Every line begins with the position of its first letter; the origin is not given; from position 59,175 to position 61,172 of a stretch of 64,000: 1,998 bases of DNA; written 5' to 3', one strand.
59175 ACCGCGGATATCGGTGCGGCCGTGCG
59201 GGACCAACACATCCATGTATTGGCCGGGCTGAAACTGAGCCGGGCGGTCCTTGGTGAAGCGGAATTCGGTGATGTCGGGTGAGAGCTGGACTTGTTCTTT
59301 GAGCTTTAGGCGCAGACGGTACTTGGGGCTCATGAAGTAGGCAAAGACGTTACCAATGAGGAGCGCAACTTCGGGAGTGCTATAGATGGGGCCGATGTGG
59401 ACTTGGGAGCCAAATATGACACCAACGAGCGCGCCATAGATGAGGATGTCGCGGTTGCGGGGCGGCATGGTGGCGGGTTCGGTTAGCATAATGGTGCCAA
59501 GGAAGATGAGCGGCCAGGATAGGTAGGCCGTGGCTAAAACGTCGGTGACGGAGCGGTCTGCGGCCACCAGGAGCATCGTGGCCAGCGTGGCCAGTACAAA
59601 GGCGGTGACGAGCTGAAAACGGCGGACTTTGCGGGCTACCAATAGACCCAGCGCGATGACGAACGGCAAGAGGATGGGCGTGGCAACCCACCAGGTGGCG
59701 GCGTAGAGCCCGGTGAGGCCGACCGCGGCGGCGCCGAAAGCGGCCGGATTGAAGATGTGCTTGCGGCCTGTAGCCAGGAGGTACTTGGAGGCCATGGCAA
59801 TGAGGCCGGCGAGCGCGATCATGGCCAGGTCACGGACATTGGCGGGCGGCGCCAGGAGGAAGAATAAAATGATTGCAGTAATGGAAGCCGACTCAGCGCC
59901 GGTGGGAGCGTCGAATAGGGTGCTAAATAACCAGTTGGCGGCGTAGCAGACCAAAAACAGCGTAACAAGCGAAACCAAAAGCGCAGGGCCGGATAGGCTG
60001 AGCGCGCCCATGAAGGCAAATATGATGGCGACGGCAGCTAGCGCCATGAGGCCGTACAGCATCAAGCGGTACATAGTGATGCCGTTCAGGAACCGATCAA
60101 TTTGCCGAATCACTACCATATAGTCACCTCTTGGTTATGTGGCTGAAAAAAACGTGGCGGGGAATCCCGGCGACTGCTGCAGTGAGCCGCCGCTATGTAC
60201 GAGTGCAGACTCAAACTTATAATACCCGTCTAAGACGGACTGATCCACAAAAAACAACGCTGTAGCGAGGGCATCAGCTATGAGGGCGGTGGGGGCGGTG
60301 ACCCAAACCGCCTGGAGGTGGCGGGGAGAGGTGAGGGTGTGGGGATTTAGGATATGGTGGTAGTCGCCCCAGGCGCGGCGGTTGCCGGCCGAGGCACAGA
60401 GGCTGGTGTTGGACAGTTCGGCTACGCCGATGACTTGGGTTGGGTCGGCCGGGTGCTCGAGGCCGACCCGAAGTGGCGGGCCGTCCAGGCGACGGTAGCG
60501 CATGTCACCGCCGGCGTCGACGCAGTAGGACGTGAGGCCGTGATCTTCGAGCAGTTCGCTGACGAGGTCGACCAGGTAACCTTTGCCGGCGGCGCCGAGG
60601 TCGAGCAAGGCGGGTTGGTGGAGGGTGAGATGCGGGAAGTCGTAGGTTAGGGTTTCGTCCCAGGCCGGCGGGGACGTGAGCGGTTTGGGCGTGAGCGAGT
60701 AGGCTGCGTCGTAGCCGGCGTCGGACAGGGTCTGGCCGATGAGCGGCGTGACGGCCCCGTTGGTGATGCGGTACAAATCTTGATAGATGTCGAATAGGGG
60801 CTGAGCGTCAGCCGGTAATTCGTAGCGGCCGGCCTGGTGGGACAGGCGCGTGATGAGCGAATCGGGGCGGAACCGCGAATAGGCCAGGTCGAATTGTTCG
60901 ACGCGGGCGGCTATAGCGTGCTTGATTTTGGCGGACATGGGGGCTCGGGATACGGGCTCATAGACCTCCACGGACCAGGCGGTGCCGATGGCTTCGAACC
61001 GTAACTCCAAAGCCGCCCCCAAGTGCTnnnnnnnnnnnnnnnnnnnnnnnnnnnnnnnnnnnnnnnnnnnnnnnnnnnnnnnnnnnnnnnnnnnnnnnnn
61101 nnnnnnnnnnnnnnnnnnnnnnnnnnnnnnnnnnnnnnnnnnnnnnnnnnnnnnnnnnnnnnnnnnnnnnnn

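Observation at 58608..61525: Minimal NQR/RNF-like flavinylation module: FMN-binding lipoprotein-like protein, ApbE flavin transferase, and an NqrB/RnfD-FNR fusion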

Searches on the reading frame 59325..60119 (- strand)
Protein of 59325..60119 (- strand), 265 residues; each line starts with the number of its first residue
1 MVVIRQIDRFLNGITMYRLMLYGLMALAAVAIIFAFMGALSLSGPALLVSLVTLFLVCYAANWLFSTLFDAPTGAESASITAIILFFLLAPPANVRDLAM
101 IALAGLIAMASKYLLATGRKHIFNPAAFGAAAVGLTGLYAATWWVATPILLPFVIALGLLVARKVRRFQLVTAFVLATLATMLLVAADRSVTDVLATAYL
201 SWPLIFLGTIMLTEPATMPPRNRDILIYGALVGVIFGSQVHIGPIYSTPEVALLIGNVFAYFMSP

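Call 23: search_solved_structures(query=A2, max_evalue=10, show_alignments=4)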
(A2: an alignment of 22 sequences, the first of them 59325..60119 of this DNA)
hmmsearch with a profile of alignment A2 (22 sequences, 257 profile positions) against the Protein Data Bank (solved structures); distinct sequences matched with E-value up to 10: 1.
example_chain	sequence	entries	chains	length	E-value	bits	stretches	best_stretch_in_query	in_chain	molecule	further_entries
8ahx_D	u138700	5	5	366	7.6e-06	28.8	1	146-254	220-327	Ion-translocating oxidoreductase complex subunit D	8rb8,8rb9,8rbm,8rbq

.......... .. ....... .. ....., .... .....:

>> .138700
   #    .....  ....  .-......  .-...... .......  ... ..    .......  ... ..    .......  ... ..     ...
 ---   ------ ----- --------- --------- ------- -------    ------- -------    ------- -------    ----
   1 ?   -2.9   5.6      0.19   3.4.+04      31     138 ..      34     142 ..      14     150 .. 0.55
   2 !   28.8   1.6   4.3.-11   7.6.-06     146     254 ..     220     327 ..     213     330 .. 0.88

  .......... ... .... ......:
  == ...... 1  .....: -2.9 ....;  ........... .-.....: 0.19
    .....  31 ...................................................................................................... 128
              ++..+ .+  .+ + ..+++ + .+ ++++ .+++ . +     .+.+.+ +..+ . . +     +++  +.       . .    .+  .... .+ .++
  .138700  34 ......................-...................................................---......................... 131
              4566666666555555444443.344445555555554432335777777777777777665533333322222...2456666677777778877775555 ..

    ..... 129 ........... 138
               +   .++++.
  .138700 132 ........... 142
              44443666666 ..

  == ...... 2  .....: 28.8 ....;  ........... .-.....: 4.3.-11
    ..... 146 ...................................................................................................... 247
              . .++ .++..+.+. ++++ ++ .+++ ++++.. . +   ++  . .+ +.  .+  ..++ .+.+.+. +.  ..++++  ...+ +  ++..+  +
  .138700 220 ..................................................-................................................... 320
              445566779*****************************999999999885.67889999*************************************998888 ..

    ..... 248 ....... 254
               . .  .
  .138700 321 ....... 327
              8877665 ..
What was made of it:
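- The family profile hits RnfD 8ahx_D at E=7.6e-6 (call 23).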

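Call 42: predict_structure(alignment_id=A3)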
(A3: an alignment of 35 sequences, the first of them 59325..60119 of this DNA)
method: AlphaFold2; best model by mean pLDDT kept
length: 265 residues; sequences in the alignment: 35
mean_pLDDT: 87.7   pTM: 0.86
mean pLDDT of the five models: 87.7, 86.5, 85.6, 84.7, 84.4
residues with pLDDT >= 90: 128; 70-90: 127; 50-70: 10; < 50: 0
segments of 3 or more residues with pLDDT < 50: none
pLDDT, mean of each block of 10 residues (from residue 1): 87 91 95 96 96 98 95 89 94 95 96 83 87 86 82 90 89 91 86 75 70 78 90 87 73 87 79
secondary structure, 60 per line:
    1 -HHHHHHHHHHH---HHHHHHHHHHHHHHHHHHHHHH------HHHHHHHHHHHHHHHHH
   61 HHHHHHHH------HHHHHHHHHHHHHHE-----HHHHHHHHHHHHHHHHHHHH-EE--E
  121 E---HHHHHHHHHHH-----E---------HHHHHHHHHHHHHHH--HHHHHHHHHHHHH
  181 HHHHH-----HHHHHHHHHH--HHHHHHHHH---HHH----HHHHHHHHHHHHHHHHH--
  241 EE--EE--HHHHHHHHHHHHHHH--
elements in order: H2-12 H16-37 H44-68 H75-88 H95-114 H125-135 H151-165 H168-185 H191-200 H203-211 H222-238 H249-263

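Call 45: fold_search(model_id=the predicted structure, library=pdb)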
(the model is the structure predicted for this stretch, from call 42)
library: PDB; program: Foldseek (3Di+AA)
matches with E <= 10: 157; with E <= 0.001: 15
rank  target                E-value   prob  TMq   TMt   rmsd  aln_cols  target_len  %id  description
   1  8rbq_D                4.3e-06  1.00  0.68  0.60   5.4       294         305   21  Cryo-EM structure of the NADH:ferredoxin oxidoreductase RNF from Azotobacter vinelandii, dithionite reduced (released 2024-06-26)
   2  9eri_D                1.1e-05  1.00  0.71  0.60   4.7       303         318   16  Cryo-EM structure of sodium pumping Rnf complex from Acetobacterium woodii bound to NADH (released 2025-03-05)
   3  8ahx_D                2.1e-05  1.00  0.66  0.52   5.7       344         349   16  Cryo-EM structure of the nitrogen-fixation associated NADH:ferredoxin oxidoreductase RNF from Azotobacter vinelandii (released 2023-11-01)
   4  7xk3_B                5.7e-05  1.00  0.64  0.45   6.4       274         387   17  Cryo-EM structure of Na+-pumping NADH-ubiquinone oxidoreductase from Vibrio cholerae, state 1 (released 2022-07-20)
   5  9ud3_B                6.2e-05  1.00  0.62  0.44   6.5       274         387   19  Cryo-EM structure of Na+-translocating NADH-ubiquinone oxidoreductase NqrB-T236Y mutant from Vibrio cholerae (released 2025-06-25)
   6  7xk6_B                6.5e-05  1.00  0.64  0.43   6.1       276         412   17  Cryo-EM structure of Na+-pumping NADH-ubiquinone oxidoreductase from Vibrio cholerae, with aurachin D-42 (released 2022-07-20)
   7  9uuu_B                7.5e-05  1.00  0.64  0.46   6.4       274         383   17  Cryo-EM structure of Na+-translocating NADH-ubiquinone oxidoreductase from Vibrio cholerae reduced by NADH (released 2025-06-25)
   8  8a1x_B                1.1e-04  1.00  0.62  0.43   6.4       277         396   17  Sodium pumping NADH-quinone oxidoreductase with inhibitor DQA (released 2023-06-14)
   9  9lrr_B                1.1e-04  1.00  0.61  0.41   6.4       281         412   17  Cryo-EM structure of Na+-translocating NADH-ubiquinone oxidoreductase NqrB-G141A mutant from Vibrio cholerae with boun (released 2025-04-23)
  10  8acw_B                1.7e-04  1.00  0.59  0.43   6.6       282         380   17  X-ray structure of Na+-NQR from Vibrio cholerae at 3.4 A resolution (released 2023-07-12)
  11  8ad0_B                2.1e-04  1.00  0.62  0.44   6.2       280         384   18  X-ray structure of Na+-NQR from Vibrio cholerae in different conformation at 3.1 A (released 2023-07-12)
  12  7zc6_D                2.2e-04  1.00  0.66  0.58   5.3       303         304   17  Na+ - translocating ferredoxin: NAD+ reductase (Rnf) of C. tetanomorphum (released 2022-09-28)
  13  8a1t_B                2.3e-04  1.00  0.62  0.43   6.6       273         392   18  Sodium pumping NADH-quinone oxidoreductase (released 2023-06-14)
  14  8evu_B                2.3e-04  1.00  0.60  0.40   6.4       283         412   17  Cryo EM structure of Vibrio cholerae NQR (released 2022-11-16)
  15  8a1v_B                3.1e-04  1.00  0.62  0.43   6.5       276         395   18  Sodium pumping NADH-quinone oxidoreductase with substrate Q2 (released 2023-06-14)
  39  7cyg_B                2.6e+00  0.03  0.16  0.15  21.0       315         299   14  Crystal structure of a cysteine-pair mutant (Y113C-P190C) of a bacterial bile acid transporter before disulfide bond f (released 2021-01-13)
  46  7cyk_B                3.1e+00  0.02  0.14  0.13  18.4       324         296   12  Crystal structure of a second cysteine-pair mutant (V110C-I197C) of a bacterial bile acid transporter before disulfide (released 2021-01-13)
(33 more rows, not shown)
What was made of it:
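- Closest known: RNF complex. Same: The best sequence and fold match of the membrane domain is RnfD (calls 23, 45).
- The next hits, urea and Rh transporters, have E>0.07 (call 45).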

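Call 69: search_protein_representatives(protein=window:59325-60119:-)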
Query: 265 residues. Proteins with E-value up to 0.001 (for the whole library): 1307; up to 1e-10: 740; up to 1e-30: 369. The best 150 are listed.
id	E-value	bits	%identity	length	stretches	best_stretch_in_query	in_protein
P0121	1.1e-71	257.8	52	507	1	4-264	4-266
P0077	2.2e-69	250.2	50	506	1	5-265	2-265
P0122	2.6e-69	250.0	48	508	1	1-265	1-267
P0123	8.3e-69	248.3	50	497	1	3-265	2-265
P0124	4.9e-68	245.8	50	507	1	4-265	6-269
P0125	3.3e-67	243.1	48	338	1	3-265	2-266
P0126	5.4e-67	242.4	46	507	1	5-265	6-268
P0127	9.7e-67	241.5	52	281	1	4-265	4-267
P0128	3.8e-66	239.6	49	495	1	6-264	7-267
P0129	5.0e-66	239.2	50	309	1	4-265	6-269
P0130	7.6e-66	238.6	50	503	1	2-264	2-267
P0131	1.1e-65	238.1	48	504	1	5-265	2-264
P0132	3.1e-64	233.3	52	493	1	5-265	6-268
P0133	4.4e-63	229.6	45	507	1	2-265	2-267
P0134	5.7e-63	229.2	46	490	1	6-262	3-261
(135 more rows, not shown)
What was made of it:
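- The family is large and conserved: 369 representatives at 50% identity with E<=1e-30 (call 69).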

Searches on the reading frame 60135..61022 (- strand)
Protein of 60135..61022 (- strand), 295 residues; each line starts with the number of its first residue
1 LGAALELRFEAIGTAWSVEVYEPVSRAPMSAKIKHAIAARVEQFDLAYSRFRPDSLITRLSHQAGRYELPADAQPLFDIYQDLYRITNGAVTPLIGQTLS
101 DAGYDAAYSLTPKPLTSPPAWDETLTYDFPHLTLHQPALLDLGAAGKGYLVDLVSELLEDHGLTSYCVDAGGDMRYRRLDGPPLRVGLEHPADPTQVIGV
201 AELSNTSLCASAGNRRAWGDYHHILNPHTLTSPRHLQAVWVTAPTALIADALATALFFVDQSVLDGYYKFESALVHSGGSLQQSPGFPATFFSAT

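Call 3: search_protein_families(library=pfam, proteins=[window:60135-61022:-], max_evalue=0.1)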
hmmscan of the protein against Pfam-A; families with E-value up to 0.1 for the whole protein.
window:60135-61022:- (295 aa): 1 family
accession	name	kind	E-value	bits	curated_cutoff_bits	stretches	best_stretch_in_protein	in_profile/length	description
PF02424.20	ApbE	-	7e-43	147.5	25.6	1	13-261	2-248/266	ApbE family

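Call 4: search_protein_families(library=ncbifam, proteins=[window:60135-61022:-], max_evalue=0.1)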
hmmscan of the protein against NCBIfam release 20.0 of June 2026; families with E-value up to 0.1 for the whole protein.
window:60135-61022:- (295 aa): 1 family
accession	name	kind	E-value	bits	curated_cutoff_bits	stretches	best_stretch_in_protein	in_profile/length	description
NF007774.0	PRK10461.1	equivalog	1.7e-16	60.1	498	2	140-258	181-307/351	FAD:protein FMN transferase ApbE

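Call 65: search_solved_structures(query=window:60138-61022:-, max_evalue=0.001, show_alignments=2)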
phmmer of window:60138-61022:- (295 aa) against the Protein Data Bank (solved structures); distinct sequences matched with E-value up to 0.001: 13.
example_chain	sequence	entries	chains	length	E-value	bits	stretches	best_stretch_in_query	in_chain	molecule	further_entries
4xgw_A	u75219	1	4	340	5.1e-15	58.7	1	9-259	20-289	FAD:protein FMN transferase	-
2o18_A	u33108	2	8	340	1.9e-14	56.9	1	9-259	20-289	Thiamine biosynthesis lipoprotein apbE | FAD:protein FMN transferase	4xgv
3pnd_A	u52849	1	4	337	1.9e-14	56.8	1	4-259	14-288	Thiamine biosynthesis lipoprotein ApbE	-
4xgx_A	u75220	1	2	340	1.2e-13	54.2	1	9-259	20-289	FAD:protein FMN transferase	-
4xdt_A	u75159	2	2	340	1.3e-13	54.1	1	11-259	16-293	FAD:protein FMN transferase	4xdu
4ifu_A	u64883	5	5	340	7.7e-13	51.6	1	11-259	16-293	FAD:protein FMN transferase | Thiamine biosynthesis lipoprotein ApbE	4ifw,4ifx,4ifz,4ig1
6nxi_A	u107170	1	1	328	8.9e-13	51.4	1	11-259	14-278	FAD:protein FMN transferase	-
7mgt_A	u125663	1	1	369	3.2e-12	49.5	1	11-259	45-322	FAD:protein FMN transferase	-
4xdr_A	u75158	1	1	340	1e-11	47.9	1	11-259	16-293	FAD:protein FMN transferase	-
6nxj_A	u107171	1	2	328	2e-11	46.9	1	11-259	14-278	FAD:protein FMN transferase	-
5mgy_H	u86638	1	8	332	3.1e-11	46.3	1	122-259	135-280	FAD:protein FMN transferase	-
1vrm_A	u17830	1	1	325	6.2e-09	38.7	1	6-259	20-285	hypothetical protein TM1553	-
7esa_A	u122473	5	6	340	6.4e-08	35.4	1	139-258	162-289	FAD:protein FMN transferase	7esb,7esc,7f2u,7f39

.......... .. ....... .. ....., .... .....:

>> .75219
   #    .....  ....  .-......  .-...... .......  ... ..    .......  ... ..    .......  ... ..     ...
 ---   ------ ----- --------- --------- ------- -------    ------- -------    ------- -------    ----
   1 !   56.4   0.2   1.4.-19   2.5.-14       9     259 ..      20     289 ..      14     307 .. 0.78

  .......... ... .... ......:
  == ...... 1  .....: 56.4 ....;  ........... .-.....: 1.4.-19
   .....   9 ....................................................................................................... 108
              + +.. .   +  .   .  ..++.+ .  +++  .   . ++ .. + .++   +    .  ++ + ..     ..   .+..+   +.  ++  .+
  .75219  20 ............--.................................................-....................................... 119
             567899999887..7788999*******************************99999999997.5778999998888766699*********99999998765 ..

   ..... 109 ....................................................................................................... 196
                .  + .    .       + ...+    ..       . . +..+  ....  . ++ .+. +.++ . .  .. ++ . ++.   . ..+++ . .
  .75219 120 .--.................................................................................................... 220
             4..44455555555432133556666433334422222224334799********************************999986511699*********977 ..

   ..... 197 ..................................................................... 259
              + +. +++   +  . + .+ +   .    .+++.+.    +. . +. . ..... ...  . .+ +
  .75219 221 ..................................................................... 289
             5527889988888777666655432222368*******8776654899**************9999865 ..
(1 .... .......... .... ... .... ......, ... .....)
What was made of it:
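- On ApbE FAD:protein FMN transferase: It aligns to solved ApbEs 4xgw and 3pnd (call 65).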

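Call 70: list_cluster_members(proteins=[P0001, window:60138-61022:-, window:61031-61525:-])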
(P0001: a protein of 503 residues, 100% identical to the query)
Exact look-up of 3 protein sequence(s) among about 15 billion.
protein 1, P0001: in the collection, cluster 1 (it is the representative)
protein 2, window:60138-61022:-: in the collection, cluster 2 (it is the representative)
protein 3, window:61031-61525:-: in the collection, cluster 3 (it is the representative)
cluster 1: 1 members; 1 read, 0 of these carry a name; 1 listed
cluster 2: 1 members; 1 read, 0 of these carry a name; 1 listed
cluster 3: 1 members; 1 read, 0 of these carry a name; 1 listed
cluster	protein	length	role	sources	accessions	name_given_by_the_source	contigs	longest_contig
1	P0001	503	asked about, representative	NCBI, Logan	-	-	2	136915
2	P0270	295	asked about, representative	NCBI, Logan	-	-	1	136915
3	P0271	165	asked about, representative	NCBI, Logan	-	-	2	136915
